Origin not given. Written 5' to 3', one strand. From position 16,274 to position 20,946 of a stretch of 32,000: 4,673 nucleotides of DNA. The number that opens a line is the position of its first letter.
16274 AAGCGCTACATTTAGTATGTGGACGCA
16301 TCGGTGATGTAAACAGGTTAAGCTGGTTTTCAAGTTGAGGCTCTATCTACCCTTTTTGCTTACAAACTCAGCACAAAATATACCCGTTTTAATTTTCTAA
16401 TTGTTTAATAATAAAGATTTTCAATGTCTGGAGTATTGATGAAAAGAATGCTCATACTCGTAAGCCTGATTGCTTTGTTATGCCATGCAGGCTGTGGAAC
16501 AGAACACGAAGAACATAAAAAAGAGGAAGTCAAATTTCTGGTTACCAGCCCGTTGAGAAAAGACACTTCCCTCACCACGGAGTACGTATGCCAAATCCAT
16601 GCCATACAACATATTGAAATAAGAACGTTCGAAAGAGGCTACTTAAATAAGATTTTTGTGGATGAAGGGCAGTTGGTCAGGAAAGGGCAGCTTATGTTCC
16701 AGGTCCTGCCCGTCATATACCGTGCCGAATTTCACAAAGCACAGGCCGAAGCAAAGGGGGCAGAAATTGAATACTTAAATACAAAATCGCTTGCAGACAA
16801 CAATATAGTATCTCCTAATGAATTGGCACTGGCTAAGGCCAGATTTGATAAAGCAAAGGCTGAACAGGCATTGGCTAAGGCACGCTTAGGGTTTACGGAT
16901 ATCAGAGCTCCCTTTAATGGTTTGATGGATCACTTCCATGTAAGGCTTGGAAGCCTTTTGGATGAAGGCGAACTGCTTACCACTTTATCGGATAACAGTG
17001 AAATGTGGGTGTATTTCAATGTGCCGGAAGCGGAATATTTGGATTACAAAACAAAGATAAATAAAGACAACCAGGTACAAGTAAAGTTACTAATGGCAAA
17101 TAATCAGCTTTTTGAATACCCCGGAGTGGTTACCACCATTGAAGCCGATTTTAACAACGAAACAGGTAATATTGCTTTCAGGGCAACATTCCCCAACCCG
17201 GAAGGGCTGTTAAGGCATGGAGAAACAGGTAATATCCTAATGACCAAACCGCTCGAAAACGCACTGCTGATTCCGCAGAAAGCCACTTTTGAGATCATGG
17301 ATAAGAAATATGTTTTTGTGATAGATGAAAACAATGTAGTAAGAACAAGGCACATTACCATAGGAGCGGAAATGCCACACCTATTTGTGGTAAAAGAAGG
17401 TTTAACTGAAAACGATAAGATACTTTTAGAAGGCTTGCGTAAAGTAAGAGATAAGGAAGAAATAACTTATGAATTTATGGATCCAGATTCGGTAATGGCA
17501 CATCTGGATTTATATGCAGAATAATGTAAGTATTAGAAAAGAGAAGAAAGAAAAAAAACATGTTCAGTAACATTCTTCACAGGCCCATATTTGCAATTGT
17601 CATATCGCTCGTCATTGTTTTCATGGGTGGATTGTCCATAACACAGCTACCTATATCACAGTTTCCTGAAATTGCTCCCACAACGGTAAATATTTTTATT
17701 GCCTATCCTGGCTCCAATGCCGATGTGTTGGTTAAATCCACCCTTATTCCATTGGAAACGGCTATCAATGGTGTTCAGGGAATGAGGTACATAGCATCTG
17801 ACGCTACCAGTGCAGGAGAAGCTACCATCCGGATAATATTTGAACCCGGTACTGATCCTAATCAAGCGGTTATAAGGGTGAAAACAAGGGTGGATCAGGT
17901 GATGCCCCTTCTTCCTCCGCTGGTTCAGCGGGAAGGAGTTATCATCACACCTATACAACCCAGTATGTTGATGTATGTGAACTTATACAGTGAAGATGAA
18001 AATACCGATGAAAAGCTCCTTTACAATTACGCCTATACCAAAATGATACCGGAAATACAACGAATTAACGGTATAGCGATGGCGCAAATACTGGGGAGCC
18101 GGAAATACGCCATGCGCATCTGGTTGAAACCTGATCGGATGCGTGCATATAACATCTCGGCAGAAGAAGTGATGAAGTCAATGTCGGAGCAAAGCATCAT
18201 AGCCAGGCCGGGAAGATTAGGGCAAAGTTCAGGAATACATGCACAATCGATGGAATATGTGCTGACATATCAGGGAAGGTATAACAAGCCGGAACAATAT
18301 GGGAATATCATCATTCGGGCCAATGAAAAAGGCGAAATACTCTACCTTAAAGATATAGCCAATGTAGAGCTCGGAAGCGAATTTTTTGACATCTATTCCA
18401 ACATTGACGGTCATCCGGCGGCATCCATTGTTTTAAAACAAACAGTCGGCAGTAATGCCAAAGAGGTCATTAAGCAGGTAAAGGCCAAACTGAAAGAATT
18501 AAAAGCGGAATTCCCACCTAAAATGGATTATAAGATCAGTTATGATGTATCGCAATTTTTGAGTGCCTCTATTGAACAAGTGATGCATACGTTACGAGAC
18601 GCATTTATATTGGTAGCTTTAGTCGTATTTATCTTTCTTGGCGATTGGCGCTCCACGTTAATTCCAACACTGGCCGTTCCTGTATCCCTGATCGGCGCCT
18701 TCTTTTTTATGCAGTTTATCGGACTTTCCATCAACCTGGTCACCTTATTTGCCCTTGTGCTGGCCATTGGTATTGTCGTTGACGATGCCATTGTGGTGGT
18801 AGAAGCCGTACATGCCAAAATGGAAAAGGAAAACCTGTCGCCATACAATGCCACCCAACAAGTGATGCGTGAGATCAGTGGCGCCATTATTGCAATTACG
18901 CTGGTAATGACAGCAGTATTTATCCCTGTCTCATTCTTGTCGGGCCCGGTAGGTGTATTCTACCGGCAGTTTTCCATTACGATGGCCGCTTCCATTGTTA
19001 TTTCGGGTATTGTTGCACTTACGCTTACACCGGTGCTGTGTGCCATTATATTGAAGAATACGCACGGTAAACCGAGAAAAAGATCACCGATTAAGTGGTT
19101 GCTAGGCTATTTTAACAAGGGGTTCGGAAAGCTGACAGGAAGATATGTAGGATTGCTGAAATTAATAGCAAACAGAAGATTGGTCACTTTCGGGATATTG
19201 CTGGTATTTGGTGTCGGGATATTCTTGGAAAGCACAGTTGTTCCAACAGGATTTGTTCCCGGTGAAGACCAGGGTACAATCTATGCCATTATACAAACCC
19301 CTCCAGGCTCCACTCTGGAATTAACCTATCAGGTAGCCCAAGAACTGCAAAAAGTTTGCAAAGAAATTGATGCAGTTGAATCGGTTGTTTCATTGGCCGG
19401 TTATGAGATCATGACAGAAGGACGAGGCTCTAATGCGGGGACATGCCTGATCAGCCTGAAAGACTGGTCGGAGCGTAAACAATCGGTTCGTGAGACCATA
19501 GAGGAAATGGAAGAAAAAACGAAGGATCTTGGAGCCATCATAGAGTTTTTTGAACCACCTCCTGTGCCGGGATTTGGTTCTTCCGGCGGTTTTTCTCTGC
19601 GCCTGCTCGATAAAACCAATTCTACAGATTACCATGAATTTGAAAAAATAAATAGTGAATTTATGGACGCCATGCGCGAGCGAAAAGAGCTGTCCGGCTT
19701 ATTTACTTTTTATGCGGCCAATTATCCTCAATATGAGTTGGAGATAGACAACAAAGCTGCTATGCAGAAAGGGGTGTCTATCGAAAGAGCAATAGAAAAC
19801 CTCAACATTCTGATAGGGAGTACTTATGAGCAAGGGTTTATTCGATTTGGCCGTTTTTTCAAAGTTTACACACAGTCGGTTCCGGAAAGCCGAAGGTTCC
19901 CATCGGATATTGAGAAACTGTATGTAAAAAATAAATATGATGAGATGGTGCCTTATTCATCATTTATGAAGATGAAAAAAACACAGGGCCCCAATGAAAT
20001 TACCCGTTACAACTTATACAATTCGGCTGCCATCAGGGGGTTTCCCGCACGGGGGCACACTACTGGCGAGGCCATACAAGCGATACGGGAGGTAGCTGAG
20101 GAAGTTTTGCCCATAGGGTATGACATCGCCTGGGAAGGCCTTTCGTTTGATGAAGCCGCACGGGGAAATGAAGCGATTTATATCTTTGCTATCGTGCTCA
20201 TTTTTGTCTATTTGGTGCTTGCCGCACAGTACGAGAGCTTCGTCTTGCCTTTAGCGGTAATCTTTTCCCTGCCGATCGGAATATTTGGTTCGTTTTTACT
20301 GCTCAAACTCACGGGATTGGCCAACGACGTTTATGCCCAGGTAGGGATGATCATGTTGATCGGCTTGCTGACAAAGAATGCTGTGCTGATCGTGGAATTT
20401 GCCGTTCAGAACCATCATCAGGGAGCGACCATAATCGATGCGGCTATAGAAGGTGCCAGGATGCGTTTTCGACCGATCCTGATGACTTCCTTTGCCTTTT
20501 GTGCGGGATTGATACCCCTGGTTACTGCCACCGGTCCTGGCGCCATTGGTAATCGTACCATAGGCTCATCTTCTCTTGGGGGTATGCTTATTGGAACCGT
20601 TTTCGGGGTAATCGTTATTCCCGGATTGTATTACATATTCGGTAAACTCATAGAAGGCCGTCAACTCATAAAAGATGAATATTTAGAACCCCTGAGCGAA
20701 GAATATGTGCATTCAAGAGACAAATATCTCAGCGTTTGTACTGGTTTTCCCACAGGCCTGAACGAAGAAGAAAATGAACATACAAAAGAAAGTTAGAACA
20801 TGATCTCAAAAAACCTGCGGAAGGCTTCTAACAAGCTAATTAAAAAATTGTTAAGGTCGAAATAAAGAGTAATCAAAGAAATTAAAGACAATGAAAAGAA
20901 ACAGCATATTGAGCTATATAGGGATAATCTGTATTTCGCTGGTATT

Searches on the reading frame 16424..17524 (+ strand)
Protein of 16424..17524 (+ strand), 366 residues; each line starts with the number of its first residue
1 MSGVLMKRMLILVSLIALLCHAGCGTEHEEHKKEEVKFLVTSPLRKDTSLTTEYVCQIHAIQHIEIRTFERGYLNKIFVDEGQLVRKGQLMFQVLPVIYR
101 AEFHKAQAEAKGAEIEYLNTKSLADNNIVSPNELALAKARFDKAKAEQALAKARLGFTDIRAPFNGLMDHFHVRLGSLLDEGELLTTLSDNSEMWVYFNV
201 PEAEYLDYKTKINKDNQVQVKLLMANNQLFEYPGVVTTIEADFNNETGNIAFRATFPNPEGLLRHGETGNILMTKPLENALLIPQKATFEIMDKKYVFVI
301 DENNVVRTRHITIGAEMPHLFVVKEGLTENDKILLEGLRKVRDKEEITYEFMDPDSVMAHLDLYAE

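Call 11: search_protein_families(library=pfam, proteins=[window:16424-17524:+], max_evalue=0.001)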
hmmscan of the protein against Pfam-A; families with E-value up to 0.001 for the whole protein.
window:16424-17524:+ (366 aa): 3 families
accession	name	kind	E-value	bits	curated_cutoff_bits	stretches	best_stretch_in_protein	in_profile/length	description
PF16576.10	HlyD_D23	-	2.7e-17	63.2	30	1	70-266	26-211/214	Barrel-sandwich domain of CusB or HlyD membrane-fusion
PF13437.12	HlyD_3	-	3e-13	50.9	22.2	1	160-262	2-102/106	HlyD family secretion protein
PF12700.13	HlyD_2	-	0.00042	19.6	25.1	0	179-315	252-377/416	HlyD family secretion protein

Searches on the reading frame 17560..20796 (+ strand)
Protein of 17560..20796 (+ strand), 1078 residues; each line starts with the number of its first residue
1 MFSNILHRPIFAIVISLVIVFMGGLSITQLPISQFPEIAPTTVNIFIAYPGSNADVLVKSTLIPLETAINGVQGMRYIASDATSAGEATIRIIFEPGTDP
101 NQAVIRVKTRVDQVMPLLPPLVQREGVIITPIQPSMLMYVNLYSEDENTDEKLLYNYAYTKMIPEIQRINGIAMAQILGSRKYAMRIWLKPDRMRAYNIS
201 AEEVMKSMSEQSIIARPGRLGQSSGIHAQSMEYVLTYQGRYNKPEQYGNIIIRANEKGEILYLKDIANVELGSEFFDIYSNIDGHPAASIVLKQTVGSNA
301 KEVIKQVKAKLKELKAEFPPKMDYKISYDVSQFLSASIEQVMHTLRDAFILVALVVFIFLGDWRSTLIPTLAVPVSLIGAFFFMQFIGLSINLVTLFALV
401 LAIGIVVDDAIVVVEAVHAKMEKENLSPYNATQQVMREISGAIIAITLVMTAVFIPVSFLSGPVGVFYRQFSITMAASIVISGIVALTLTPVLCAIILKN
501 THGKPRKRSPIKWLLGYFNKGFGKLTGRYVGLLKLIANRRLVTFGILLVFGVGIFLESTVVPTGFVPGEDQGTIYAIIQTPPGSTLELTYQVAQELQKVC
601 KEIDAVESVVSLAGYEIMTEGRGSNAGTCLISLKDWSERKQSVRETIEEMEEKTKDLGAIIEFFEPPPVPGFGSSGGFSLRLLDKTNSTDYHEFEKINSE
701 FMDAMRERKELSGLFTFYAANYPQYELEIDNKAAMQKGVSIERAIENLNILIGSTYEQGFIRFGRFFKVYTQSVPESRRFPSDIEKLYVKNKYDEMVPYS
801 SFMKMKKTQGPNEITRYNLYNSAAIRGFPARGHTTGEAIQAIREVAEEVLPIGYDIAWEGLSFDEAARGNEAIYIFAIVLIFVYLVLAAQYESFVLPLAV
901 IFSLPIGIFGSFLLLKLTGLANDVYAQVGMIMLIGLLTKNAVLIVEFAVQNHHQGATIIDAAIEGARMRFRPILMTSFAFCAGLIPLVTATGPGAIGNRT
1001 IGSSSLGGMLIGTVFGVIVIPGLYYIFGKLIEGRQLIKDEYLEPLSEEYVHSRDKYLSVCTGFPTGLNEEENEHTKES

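Call 12: search_protein_families(library=pfam, proteins=[window:17560-20796:+], max_evalue=0.001)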
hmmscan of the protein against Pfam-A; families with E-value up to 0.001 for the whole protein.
window:17560-20796:+ (1078 aa): 2 families
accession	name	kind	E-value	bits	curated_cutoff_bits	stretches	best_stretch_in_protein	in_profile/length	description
PF00873.25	ACR_tran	-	2.6e-290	966.1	28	1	3-1027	3-1020/1021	AcrB/AcrD/AcrF family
PF03176.21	MMPL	-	2.9e-07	30.2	20.5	1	344-508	148-313/333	MMPL family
